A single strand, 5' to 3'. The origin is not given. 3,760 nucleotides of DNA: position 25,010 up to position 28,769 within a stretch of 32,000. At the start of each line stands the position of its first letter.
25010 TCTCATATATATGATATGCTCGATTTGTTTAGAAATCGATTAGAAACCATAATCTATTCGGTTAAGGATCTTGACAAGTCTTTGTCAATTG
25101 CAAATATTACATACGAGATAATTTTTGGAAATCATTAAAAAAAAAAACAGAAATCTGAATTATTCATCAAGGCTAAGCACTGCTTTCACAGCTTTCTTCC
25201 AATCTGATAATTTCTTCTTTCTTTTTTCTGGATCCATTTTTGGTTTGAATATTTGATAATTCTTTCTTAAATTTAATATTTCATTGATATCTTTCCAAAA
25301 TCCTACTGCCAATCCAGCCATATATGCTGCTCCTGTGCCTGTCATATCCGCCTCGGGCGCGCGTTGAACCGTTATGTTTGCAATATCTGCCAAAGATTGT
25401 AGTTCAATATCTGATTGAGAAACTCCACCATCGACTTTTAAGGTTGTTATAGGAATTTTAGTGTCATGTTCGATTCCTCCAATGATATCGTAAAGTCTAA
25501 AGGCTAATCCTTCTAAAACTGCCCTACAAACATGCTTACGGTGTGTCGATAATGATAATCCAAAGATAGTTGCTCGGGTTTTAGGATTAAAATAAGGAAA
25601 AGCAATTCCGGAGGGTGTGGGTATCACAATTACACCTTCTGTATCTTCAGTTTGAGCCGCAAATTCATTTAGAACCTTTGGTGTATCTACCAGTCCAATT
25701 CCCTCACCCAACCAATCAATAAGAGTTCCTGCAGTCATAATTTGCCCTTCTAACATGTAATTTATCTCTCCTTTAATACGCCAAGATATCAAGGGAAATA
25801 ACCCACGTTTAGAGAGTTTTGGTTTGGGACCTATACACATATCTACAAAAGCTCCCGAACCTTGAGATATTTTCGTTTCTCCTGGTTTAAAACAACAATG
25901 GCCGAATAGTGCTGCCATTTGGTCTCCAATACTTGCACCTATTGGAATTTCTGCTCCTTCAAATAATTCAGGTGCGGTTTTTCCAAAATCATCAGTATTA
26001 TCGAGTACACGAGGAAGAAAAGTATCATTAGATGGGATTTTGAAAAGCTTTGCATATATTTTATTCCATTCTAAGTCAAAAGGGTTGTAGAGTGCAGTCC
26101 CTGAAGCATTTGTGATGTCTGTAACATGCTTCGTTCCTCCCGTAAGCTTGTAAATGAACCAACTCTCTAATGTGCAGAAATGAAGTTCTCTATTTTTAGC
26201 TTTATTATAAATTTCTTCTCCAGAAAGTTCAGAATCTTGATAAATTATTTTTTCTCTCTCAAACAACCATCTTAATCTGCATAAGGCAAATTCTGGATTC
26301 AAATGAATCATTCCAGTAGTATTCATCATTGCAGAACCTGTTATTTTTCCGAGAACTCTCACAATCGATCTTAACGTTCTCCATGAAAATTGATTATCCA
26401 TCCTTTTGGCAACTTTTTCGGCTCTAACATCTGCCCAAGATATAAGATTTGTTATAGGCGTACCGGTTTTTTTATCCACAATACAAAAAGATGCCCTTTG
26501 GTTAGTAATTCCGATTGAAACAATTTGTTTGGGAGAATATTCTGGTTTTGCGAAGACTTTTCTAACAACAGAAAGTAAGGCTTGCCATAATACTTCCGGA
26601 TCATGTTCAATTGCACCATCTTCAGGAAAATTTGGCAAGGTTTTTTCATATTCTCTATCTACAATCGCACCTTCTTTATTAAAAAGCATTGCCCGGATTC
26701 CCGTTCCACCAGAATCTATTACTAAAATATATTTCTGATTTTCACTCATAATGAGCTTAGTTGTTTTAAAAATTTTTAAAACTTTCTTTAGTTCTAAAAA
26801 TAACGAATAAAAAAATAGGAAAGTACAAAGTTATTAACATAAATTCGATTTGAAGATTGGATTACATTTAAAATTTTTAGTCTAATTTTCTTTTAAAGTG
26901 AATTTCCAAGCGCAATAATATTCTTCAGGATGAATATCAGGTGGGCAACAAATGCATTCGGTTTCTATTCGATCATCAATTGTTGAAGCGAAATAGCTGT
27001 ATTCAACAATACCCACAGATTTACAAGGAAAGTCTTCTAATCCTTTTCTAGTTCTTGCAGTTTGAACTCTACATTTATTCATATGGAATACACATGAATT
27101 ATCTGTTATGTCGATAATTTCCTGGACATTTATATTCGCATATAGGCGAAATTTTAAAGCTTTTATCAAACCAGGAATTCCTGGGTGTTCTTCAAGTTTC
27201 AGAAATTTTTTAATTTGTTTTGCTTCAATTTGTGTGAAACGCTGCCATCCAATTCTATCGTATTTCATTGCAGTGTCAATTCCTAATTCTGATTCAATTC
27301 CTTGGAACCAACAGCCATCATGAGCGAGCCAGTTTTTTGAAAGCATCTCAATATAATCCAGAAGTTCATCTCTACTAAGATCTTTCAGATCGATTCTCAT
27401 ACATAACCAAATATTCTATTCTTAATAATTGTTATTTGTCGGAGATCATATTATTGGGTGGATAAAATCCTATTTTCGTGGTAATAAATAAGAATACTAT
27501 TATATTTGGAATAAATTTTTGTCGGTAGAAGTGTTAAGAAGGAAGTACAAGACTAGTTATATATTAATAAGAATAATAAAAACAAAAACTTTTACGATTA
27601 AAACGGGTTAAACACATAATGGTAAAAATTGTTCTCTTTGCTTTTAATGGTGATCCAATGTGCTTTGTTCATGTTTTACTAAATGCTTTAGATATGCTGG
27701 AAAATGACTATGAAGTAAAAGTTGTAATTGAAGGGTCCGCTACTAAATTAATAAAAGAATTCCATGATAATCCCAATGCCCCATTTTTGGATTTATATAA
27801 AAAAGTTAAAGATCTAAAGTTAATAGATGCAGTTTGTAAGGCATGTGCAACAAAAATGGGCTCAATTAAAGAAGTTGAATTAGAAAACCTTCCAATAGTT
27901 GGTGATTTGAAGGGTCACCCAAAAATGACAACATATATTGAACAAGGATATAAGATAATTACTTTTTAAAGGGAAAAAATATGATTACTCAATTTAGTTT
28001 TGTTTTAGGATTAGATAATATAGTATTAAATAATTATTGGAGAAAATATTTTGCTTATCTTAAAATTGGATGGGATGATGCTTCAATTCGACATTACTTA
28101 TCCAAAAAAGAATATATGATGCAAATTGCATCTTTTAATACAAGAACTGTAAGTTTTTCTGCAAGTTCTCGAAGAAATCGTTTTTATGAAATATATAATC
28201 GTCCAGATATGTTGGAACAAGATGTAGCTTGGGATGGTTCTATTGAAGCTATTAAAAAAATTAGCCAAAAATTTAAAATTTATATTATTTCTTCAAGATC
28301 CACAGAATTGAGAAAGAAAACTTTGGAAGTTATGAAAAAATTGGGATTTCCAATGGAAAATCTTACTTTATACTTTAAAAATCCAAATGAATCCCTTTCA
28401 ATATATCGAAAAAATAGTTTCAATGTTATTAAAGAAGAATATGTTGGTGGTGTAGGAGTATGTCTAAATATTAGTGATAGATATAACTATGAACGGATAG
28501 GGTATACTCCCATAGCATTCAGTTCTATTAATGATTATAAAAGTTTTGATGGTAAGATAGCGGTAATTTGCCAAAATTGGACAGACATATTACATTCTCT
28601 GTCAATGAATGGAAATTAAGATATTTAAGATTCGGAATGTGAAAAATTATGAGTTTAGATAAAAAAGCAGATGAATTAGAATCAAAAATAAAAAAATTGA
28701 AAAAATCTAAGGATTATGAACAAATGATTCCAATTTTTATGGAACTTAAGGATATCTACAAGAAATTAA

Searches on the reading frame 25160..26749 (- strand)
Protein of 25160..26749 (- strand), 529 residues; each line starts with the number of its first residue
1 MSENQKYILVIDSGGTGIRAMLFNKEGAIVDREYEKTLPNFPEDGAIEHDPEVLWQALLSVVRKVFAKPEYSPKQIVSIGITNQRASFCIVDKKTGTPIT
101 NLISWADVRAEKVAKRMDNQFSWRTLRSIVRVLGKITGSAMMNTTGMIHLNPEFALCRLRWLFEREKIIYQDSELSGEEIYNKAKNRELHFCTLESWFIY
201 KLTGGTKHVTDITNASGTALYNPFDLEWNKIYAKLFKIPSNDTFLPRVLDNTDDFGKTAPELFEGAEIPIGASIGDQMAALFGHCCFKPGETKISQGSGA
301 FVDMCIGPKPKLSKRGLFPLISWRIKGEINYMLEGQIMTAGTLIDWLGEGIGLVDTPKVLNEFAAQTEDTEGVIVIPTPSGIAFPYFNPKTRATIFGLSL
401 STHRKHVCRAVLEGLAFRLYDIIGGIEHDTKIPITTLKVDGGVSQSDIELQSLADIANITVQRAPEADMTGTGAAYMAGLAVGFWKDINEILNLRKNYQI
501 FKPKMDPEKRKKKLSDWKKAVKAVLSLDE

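Call 7: search_protein_families(library=pfam, proteins=[window:25160-26749:-], max_evalue=0.001)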
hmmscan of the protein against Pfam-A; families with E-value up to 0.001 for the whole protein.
window:25160-26749:- (529 aa): 2 families
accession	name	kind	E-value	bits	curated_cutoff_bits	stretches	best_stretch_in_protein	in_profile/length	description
PF00370.27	FGGY_N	-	7.9e-48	163.6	28.8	1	7-283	1-245/245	FGGY family of carbohydrate kinases, N-terminal domain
PF02782.22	FGGY_C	-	4.4e-29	102.1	27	1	294-481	3-197/198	FGGY family of carbohydrate kinases, C-terminal domain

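Call 59: search_protein_families(library=ncbifam, proteins=[window:25160-26749:-], max_evalue=0.001)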
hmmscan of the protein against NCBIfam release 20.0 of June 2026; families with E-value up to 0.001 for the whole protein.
window:25160-26749:- (529 aa): 12 families
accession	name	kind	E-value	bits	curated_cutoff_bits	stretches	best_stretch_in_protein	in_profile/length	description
NF000756.0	PRK00047.1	subfamily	9.9e-132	439.8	498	1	4-526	3-496/502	glycerol kinase GlpK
TIGR01311.1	glycerol_kin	equivalog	5.8e-131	437.2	590.35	1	6-524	1-493/496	glycerol kinase GlpK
TIGR01312.1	XylB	equivalog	7.9e-49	166.5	380.25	1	11-508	3-466/481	xylulokinase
TIGR01314.1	gntK_FGGY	equivalog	1.1e-35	123.2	648.55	1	7-509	1-477/505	gluconokinase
NF011601.0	PRK15027.1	equivalog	1.6e-23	82.9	912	1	10-503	4-457/484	xylulokinase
TIGR01315.1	5C_CHO_kinase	subfamily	9.5e-18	64.2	408.7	2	10-126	4-126/541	FGGY family pentulose kinase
NF008187.0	PRK10939.1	equivalog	1.8e-17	63.2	528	2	4-271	2-235/521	autoinducer-2 kinase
TIGR02628.1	fuculo_kin_coli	equivalog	2.6e-17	62.9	470.9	2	192-503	155-464/465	L-fuculokinase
NF003154.0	PRK04123.1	equivalog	9.5e-15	54.3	428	1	361-493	371-503/554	ribulokinase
TIGR01234.1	L-ribulokinase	equivalog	1.2e-08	34.2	583.25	1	360-490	362-493/536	ribulokinase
TIGR02627.1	rhamnulo_kin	equivalog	5e-07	28.7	527.95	0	405-468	359-423/454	rhamnulokinase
NF007925.0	PRK10640.1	equivalog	1.2e-05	24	639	0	405-508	365-470/489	rhamnulokinase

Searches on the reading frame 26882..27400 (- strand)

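Call 7: search_protein_families(library=pfam, proteins=[window:26882-27400:-], max_evalue=0.001)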
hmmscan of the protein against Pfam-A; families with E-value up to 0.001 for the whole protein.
window:26882-27400:- (172 aa): 1 family
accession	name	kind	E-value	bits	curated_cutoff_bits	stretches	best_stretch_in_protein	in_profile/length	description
PF19620.4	DUF6125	-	1.7e-76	256.2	27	1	7-169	2-164/164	Family of unknown function (DUF6125)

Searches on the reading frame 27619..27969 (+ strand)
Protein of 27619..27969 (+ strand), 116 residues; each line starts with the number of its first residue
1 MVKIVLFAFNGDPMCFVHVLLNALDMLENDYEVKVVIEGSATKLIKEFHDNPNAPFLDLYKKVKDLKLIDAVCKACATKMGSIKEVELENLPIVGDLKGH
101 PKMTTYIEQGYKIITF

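Call 38: search_protein_families(library=pfam, proteins=[window:27619-27969:+], max_evalue=0.001)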
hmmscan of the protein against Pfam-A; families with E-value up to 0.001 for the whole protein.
window:27619-27969:+ (116 aa): 1 family
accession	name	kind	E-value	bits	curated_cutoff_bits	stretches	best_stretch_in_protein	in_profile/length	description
PF02635.20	DsrE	-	3.1e-06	27.8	22.7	1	23-116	24-116/116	DsrE/DsrF-like family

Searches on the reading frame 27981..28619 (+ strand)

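Call 38: search_protein_families(library=pfam, proteins=[window:27981-28619:+], max_evalue=0.001)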
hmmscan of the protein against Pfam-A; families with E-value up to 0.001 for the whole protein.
window:27981-28619:+ (212 aa): 1 family
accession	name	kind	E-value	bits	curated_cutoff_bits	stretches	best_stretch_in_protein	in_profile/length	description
PF03767.20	Acid_phosphat_B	-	1.2e-05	25.4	27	1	81-157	119-195/230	HAD superfamily, subfamily IIIB (Acid phosphatase)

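Call 59: search_protein_families(library=ncbifam, proteins=[window:27981-28619:+], max_evalue=0.001)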
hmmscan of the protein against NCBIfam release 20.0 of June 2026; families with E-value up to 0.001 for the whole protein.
window:27981-28619:+ (212 aa): 0 families
